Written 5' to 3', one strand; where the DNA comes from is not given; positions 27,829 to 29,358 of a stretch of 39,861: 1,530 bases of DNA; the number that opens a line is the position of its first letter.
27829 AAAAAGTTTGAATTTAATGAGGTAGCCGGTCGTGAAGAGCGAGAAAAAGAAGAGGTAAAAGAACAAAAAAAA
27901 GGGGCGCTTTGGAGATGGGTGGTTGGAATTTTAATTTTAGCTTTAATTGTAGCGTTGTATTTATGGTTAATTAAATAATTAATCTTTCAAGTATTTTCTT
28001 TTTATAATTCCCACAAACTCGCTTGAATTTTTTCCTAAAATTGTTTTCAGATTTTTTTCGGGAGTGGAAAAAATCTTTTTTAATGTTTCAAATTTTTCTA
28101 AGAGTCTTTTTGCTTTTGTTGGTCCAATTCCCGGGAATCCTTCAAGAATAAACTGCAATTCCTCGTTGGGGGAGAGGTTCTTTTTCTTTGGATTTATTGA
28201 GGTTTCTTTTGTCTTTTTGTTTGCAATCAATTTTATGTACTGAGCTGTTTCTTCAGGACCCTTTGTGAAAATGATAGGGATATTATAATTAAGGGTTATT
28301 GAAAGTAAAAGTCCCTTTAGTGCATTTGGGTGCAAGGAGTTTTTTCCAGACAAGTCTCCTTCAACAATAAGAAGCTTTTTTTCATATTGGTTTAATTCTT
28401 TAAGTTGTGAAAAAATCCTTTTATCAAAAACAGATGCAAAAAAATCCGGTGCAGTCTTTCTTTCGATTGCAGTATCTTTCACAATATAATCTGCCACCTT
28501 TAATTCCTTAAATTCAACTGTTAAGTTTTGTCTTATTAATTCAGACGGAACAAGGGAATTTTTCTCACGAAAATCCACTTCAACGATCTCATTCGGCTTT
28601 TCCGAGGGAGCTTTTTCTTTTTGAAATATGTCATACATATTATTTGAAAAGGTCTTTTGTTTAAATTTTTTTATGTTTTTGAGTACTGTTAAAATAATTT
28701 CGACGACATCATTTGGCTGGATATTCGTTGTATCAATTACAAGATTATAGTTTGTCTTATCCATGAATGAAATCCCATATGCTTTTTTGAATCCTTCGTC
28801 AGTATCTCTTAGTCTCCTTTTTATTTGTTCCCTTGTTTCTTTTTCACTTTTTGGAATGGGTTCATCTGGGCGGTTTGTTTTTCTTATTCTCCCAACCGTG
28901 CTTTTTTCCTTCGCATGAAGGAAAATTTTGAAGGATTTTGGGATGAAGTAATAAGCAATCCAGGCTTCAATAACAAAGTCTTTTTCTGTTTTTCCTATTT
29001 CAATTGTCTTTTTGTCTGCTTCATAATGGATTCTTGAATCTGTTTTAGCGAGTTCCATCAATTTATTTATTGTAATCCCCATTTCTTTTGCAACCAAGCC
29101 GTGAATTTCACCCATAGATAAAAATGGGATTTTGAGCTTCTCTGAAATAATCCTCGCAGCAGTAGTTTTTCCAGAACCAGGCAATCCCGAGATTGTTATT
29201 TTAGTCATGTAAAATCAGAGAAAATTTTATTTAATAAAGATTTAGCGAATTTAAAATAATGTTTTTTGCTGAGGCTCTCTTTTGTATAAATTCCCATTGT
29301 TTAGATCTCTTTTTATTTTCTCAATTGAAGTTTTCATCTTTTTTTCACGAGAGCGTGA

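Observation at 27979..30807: Split Hef: stand-alone helicase followed by a cytidylate-kinase-like domain fused to the ERCC4 nuclease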

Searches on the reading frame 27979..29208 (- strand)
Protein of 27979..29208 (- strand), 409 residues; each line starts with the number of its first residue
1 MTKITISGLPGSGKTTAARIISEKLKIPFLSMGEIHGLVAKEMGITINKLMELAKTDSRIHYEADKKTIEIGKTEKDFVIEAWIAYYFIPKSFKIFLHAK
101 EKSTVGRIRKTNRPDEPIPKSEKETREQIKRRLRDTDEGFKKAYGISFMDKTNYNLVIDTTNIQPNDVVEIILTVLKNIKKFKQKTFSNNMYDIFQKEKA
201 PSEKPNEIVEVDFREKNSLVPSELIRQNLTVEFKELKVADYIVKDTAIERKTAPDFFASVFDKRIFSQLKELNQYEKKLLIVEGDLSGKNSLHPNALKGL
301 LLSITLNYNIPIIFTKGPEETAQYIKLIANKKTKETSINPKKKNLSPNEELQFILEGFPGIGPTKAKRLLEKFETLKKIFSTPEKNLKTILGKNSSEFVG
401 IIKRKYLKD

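Call 3: search_protein_families(library=pfam, proteins=[window:27979-29208:-], max_evalue=0.1)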
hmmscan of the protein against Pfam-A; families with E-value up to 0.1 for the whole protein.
window:27979-29208:- (409 aa): 22 families
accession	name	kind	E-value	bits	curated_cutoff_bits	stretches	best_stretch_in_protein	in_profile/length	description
PF02732.21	ERCC4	-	2.5e-25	89.5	24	1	211-326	1-138/140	ERCC4 domain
PF13189.12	Cytidylate_kin2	-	7e-19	69.1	28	1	4-161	2-175/176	Cytidylate kinase-like family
PF13207.12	AAA_17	-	1.1e-09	39.1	27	1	8-81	2-77/136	AAA domain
PF13238.12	AAA_18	-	9.9e-09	36.2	29.4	1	4-127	1-125/128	AAA domain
PF02224.24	Cytidylate_kin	-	6.5e-08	33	26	2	4-68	1-68/211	Cytidylate kinase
PF14520.12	HHH_5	-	1.1e-06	29.5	27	1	355-390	4-40/57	Helix-hairpin-helix domain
PF00004.35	AAA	-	6.4e-05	23.8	21.2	1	5-58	2-57/131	ATPase family associated with various cellular activities (AAA)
PF01367.25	5_3_exonuc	-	8.1e-05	23.5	40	1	356-387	21-56/97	5'-3' exonuclease, C-terminal SAM fold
PF00406.28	ADK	-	0.001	19.7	26.8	1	6-80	1-79/151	Adenylate kinase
PF13671.12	AAA_33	-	0.0031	18.3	27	1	6-53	4-51/143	AAA domain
PF01202.28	SKI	-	0.0036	17.9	22.1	1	10-53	1-41/159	Shikimate kinase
PF12826.13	HHH_2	-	0.023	15.3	27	1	357-390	7-40/64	Helix-hairpin-helix motif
PF00666.23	Cathelicidins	-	0.03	15.1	21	1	174-235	8-71/101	Cathelicidin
PF03266.21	NTPase_1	-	0.035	14.4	23.9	0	3-27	1-25/168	NTPase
PF22525.1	H2TH_5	-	0.041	14.3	27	0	354-374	29-49/71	S13-like H2TH domain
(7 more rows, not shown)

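Call 4: search_protein_families(library=ncbifam, proteins=[window:27979-29208:-], max_evalue=0.1)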
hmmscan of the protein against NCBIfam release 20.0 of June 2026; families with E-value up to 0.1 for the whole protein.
window:27979-29208:- (409 aa): 36 families (the best 25 are shown)
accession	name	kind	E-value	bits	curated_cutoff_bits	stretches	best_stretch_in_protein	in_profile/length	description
NF010337.0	PRK13766.1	equivalog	2.9e-55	187.7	610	1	101-406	494-779/781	Hef nuclease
NF040956.1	Arch_Xpf_endonucase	equivalog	7.9e-33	113.9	300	1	210-406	5-213/222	3'-flap repair endonuclease Xpf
TIGR02173.1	cyt_kin_arch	equivalog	1.7e-28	99.7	102.1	1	3-176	2-168/169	(d)CMP kinase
TIGR00596.1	rad1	subfamily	8.8e-13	47.5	806.65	1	196-403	576-808/813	DNA repair protein, RAD1 family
NF003012.0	PRK03839.1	equivalog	4.8e-10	39.7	152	1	3-183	2-158/180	putative kinase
TIGR00017.1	cmk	equivalog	9.5e-07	28.7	135.55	1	3-55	4-62/217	(d)CMP kinase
NF011101.0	PRK14528.1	equivalog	1.5e-05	24.7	195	1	1-52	1-55/187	adenylate kinase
TIGR01351.1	adk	subfamily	6.8e-05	22.6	168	1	4-35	2-33/212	adenylate kinase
NF002700.0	PRK02496.1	equivalog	8.7e-05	22.2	262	1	1-36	1-36/184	adenylate kinase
NF001380.0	PRK00279.1-2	equivalog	0.00011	21.7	251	1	3-37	2-36/216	adenylate kinase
NF001381.0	PRK00279.1-3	equivalog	0.00012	21.8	187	1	3-51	2-53/188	adenylate kinase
NF001379.0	PRK00279.1-1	equivalog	0.00043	19.7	268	1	3-53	2-55/216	adenylate kinase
NF010248.0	PRK13695.1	equivalog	0.00064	19.5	156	1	2-42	4-41/180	NTPase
NF001386.0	PRK00279.2-4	equivalog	0.00088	18.9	256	1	2-84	3-90/220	adenylate kinase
NF042959.1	IteA_antiphage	equivalog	0.0026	17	510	1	3-47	127-170/367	anti-phage ATPase IteA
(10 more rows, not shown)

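Call 6: find_homologous_proteins(query=window:27979-29208:-, max_evalue=0.001)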
Query window:27979-29208:- (409 aa): 1066 proteins with E <= 0.001 among 8000 candidates; the best 120 are listed.
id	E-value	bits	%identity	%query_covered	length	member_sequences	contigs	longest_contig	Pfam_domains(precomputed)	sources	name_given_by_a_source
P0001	3.6e-259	877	100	100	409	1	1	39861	PF14520.13,PF02732.22,PF02224.25,PF13207.13,PF13189.13,PF13238.13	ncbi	-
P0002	1.2e-155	536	64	100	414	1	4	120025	PF00406.30,PF14520.13,PF02732.22,PF02224.25,PF13671.13,PF13207.13,PF13189.13,PF13238.13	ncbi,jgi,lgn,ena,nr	ncbi:hypothetical protein COU58_02875 [Candidatus Pacearchaeota archaeon CG10_big_fil_rev_8_21_14_0_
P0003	4.3e-148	512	62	100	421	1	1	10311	PF14520.13,PF02732.22,PF02224.25,PF13207.13,PF13189.13,PF13238.13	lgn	-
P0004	3.1e-144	499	59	99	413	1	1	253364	PF00406.30,PF14520.13,PF02732.22,PF02224.25,PF13671.13,PF13207.13,PF13189.13,PF13238.13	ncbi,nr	ncbi:MAG: cytidylate kinase family protein [Nanoarchaeota archaeon]|nr:cytidylate kinase family prot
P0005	5.7e-139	482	56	99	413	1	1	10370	PF02732.22,PF02224.25,PF13207.13,PF13189.13,PF13238.13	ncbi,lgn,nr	ncbi:MAG: ERCC4 domain-containing protein [archaeon]|nr:ERCC4 domain-containing protein [archaeon]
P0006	5.1e-138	478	57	99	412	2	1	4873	PF00406.30,PF02732.22,PF02224.25,PF13207.13,PF13189.13,PF13238.13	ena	-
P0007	1.9e-129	450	57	99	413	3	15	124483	PF14520.13,PF02732.22,PF02224.25,PF13207.13,PF13189.13,PF13238.13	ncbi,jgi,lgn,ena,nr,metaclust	ncbi:AAA family ATPase [archaeon]|nr:AAA family ATPase [archaeon]|metaclust:\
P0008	2.3e-129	450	56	100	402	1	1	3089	PF14520.13,PF02732.22,PF02224.25,PF13189.13,PF13238.13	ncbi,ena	-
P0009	3.5e-123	430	54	100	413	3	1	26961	PF02732.22,PF02224.25,PF13207.13,PF13189.13,PF13238.13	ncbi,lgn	-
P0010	9.5e-114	398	52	100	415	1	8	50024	PF02732.22,PF02224.25,PF13207.13,PF13189.13,PF13238.13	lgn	-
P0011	5.4e-80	287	67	53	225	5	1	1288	PF14520.13,PF02732.22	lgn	-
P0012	1.9e-79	286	65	53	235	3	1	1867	PF14520.13,PF02732.22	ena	-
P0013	2.6e-78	282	62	53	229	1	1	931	PF02732.22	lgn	-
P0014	1.3e-75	273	40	99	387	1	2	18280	PF14520.13,PF02732.22,PF02224.25,PF13207.13,PF13189.13,PF13238.13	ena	-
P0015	3.8e-67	245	57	53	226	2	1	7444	PF02732.22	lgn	-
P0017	1.9e-64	236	56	53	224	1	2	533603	PF14520.13,PF02732.22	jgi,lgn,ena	-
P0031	2.8e-59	219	55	48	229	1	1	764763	PF12826.14,PF14520.13,PF02732.22,PF01367.26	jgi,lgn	jgi:Fanconi anemia group M protein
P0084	1.7e-57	213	51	51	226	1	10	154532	PF14520.13,PF02732.22,PF01367.26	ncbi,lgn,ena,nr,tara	ncbi:hypothetical protein CMI44_00395 [Candidatus Pacearchaeota archaeon]|nr:hypothetical protein [C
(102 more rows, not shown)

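Call 9: find_encoding_contigs(protein=P0002, flank=6000, max_places=2)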
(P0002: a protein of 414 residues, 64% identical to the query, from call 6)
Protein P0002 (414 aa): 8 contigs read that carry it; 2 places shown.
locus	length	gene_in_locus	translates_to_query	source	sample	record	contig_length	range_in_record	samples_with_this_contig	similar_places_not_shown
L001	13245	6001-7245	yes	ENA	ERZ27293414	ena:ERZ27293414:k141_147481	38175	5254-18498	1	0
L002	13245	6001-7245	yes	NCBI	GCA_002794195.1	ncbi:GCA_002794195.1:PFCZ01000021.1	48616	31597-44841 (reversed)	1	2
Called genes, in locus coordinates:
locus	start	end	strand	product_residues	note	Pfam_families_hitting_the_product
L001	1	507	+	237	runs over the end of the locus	-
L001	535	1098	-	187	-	-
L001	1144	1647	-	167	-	-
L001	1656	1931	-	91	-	PF05239:PRC (weak)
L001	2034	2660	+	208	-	-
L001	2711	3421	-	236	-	-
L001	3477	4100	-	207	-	PF13529:Peptidase_C39_2 (weak)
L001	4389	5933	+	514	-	PF00270:DEAD, PF04851:ResIII, PF21210:RNA_helicase_helical (weak), PF00271:Helicase_C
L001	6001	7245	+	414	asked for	PF00406:ADK (weak), PF13189:Cytidylate_kin2, PF13207:AAA_17, PF13238:AAA_18, PF13671:AAA_33 (faint), PF02224:Cytidylate_kin, PF02732:ERCC4, PF14520:HHH_5 (weak)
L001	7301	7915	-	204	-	PF05193:Peptidase_M16_C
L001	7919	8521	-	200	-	PF00675:Peptidase_M16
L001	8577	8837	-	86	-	-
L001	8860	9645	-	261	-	PF07091:FmrO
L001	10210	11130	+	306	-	PF01926:MMR_HSR1, PF02421:FeoB_N (faint), PF02824:TGS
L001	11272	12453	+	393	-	PF01970:TctA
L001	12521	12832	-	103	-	-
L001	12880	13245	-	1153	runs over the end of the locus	PF03833:PolC_DP2_N, PF24844:PolC_DP2_central, PF24846:PolC_DP2_cat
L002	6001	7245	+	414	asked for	PF00406:ADK (weak), PF13189:Cytidylate_kin2, PF13207:AAA_17, PF13238:AAA_18, PF13671:AAA_33 (faint), PF02224:Cytidylate_kin, PF02732:ERCC4, PF14520:HHH_5 (weak)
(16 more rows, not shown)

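Call 10: find_encoding_contigs(protein=P0004, flank=6000, max_places=1)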
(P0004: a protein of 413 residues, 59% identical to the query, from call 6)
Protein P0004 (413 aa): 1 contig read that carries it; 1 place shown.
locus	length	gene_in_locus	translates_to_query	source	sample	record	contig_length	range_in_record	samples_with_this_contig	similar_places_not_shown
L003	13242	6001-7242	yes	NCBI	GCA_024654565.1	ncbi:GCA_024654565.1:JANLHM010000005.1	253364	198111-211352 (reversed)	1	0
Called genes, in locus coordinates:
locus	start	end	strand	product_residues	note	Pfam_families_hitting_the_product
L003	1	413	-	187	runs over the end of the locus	-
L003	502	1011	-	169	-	-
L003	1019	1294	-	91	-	PF05239:PRC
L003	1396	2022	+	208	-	-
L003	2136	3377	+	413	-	PF07690:MFS_1, PF11700:ATG22, PF07690:MFS_1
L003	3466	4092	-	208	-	-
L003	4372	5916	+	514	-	PF00270:DEAD, PF04851:ResIII, PF21210:RNA_helicase_helical, PF00271:Helicase_C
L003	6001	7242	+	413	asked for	PF00406:ADK (weak), PF02224:Cytidylate_kin (faint), PF13189:Cytidylate_kin2, PF13207:AAA_17, PF13238:AAA_18, PF13671:AAA_33 (faint), PF14520:HHH_5 (faint), PF02732:ERCC4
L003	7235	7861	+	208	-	PF13563:2_5_RNA_ligase2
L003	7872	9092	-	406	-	PF00675:Peptidase_M16, PF05193:Peptidase_M16_C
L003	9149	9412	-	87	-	-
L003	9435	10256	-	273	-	PF07091:FmrO (weak), PF13847:Methyltransf_31 (weak)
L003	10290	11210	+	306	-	PF01926:MMR_HSR1, PF02421:FeoB_N (faint), PF02824:TGS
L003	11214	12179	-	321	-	PF00579:tRNA-synt_1b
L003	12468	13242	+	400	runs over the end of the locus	PF01970:TctA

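Call 11: find_encoding_contigs(protein=P0014, flank=6000, max_places=2)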
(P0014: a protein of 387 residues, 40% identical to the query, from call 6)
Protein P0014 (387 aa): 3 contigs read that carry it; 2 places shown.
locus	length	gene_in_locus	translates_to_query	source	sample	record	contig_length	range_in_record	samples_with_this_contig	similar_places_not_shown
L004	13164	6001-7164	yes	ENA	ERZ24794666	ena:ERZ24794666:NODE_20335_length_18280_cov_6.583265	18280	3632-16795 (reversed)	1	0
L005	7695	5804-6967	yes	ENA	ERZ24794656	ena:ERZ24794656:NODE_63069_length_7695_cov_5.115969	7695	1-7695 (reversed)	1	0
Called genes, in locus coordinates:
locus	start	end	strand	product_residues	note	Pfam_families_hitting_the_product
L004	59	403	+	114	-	-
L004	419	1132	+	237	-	-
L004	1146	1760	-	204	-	-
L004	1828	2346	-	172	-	-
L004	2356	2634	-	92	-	PF05239:PRC (weak)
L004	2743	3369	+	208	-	-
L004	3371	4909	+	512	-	PF00270:DEAD, PF04851:ResIII, PF21210:RNA_helicase_helical, PF00271:Helicase_C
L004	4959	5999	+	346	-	PF00478:IMPDH, PF01070:FMN_dh (weak), PF00977:His_biosynth (faint), PF03060:NMO (weak)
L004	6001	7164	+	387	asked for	PF13189:Cytidylate_kin2, PF13207:AAA_17 (weak), PF13238:AAA_18, PF02224:Cytidylate_kin (weak), PF02732:ERCC4, PF14520:HHH_5 (weak)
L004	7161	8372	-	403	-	PF00675:Peptidase_M16, PF05193:Peptidase_M16_C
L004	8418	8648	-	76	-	-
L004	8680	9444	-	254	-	-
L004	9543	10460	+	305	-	PF03193:RsgA_GTPase (faint), PF01926:MMR_HSR1, PF02421:FeoB_N, PF16897:MMR_HSR1_Xtn (faint), PF02824:TGS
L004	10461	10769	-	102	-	-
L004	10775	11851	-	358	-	PF00579:tRNA-synt_1b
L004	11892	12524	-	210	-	-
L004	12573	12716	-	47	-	-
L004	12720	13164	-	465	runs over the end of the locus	PF04513:Baculo_PEP_C (faint), PF01442:Apolipoprotein (weak), PF28217:FAM81B (weak)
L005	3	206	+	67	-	?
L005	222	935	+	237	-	-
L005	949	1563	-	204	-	-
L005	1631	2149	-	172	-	-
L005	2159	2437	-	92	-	PF05239:PRC (weak)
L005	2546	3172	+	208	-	-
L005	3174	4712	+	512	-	PF00270:DEAD, PF04851:ResIII, PF21210:RNA_helicase_helical, PF00271:Helicase_C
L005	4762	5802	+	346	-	PF00478:IMPDH, PF01070:FMN_dh (weak), PF00977:His_biosynth (faint), PF03060:NMO (weak)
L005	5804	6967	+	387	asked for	PF13189:Cytidylate_kin2, PF13207:AAA_17 (weak), PF13238:AAA_18, PF02224:Cytidylate_kin (weak), PF02732:ERCC4, PF14520:HHH_5 (weak)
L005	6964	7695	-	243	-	?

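Call 12: find_encoding_contigs(protein=P0017, flank=6000, max_places=1)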
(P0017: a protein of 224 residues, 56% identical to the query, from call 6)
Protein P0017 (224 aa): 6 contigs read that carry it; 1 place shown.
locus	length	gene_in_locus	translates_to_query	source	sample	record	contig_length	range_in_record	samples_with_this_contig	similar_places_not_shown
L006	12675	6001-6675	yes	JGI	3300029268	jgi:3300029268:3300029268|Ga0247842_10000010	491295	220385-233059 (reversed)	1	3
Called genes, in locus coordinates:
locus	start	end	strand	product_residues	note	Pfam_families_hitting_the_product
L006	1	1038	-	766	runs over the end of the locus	PF00437:T2SSE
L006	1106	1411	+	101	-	-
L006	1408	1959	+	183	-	-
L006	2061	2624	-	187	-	-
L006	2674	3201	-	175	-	-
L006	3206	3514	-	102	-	PF05239:PRC (weak)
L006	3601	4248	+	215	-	-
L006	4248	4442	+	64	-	-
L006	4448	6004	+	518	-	PF00270:DEAD, PF04851:ResIII, PF18766:SWI2_SNF2 (weak), PF21210:RNA_helicase_helical, PF00271:Helicase_C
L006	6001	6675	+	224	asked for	PF02732:ERCC4, PF14520:HHH_5 (weak)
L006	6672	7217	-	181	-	PF10469:AKAP7_NLS, PF02834:LigT_PEase, PF13563:2_5_RNA_ligase2, PF02834:LigT_PEase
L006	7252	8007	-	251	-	PF00491:Arginase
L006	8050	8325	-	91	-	-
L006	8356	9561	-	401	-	PF00675:Peptidase_M16, PF05193:Peptidase_M16_C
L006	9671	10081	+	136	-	PF14316:DUF4381 (weak)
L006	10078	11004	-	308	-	PF00092:VWA, PF13519:VWA_2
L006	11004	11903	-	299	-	PF01882:DUF58, PF00092:VWA (faint), PF13519:VWA_2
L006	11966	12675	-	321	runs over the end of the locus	PF20030:bpMoxR, PF07726:AAA_3, PF07728:AAA_5, PF17863:AAA_lid_2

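Call 13: find_encoding_contigs(protein=P0031, flank=6000, max_places=1)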
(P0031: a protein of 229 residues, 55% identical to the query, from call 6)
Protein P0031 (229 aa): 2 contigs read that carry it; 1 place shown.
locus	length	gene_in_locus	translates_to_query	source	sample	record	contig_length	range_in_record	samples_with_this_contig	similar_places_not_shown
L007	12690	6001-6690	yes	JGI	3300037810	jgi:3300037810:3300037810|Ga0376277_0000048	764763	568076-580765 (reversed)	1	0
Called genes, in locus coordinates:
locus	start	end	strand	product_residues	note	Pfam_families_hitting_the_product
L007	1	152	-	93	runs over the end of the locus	PF05239:PRC (weak)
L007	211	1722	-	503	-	PF19030:TSP1_ADAMTS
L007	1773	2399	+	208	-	-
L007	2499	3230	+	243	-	-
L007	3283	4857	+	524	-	PF00270:DEAD, PF04851:ResIII, PF18766:SWI2_SNF2 (faint), PF22590:Cas3-like_C_2 (faint), PF21210:RNA_helicase_helical, PF00271:Helicase_C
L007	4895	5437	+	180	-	PF13189:Cytidylate_kin2, PF13207:AAA_17, PF13238:AAA_18, PF02224:Cytidylate_kin (weak)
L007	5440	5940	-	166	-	PF00383:dCMP_cyt_deam_1, PF14437:MafB19-deam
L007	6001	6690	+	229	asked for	PF02732:ERCC4, PF01367:5_3_exonuc (weak), PF12826:HHH_2 (faint), PF14520:HHH_5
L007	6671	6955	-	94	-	-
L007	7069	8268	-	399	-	PF00675:Peptidase_M16, PF05193:Peptidase_M16_C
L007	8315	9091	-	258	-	PF07091:FmrO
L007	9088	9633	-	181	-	PF00117:GATase, PF07722:Peptidase_C26 (faint)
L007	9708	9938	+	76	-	-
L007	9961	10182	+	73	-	-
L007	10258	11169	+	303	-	PF00071:Ras (faint), PF01926:MMR_HSR1, PF02421:FeoB_N (weak), PF03193:RsgA_GTPase (weak), PF16897:MMR_HSR1_Xtn (weak), PF02824:TGS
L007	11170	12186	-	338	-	PF00579:tRNA-synt_1b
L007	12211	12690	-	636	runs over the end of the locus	PF00122:E1-E2_ATPase, PF08282:Hydrolase_3 (faint), PF00702:Hydrolase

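Call 14: find_encoding_contigs(protein=P0084, flank=6000, max_places=1)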
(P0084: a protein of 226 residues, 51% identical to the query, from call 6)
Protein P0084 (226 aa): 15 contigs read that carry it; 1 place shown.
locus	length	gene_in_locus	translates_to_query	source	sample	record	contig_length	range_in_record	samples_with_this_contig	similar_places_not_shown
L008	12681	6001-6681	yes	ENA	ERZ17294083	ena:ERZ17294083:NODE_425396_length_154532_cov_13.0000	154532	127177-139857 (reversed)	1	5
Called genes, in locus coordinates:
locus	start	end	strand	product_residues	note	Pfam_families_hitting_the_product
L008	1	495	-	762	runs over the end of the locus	PF00437:T2SSE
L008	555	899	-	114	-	-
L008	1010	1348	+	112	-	-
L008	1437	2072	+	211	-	-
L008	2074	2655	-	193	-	-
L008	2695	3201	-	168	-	-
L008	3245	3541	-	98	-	PF05239:PRC (weak)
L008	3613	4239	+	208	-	-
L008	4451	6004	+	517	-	PF00270:DEAD, PF04851:ResIII, PF18766:SWI2_SNF2 (weak), PF21210:RNA_helicase_helical, PF00271:Helicase_C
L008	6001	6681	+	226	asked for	PF01367:5_3_exonuc (faint), PF02732:ERCC4, PF14520:HHH_5 (weak)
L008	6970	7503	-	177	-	PF10469:AKAP7_NLS (faint), PF02834:LigT_PEase, PF13563:2_5_RNA_ligase2, PF02834:LigT_PEase (weak)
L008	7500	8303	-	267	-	PF00491:Arginase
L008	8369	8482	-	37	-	-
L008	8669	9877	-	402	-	PF00675:Peptidase_M16, PF05193:Peptidase_M16_C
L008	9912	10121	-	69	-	-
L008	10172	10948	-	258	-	PF07091:FmrO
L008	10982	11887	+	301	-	PF03193:RsgA_GTPase (faint), PF01926:MMR_HSR1, PF02421:FeoB_N (faint), PF16897:MMR_HSR1_Xtn (weak), PF02824:TGS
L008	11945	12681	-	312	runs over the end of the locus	PF00579:tRNA-synt_1b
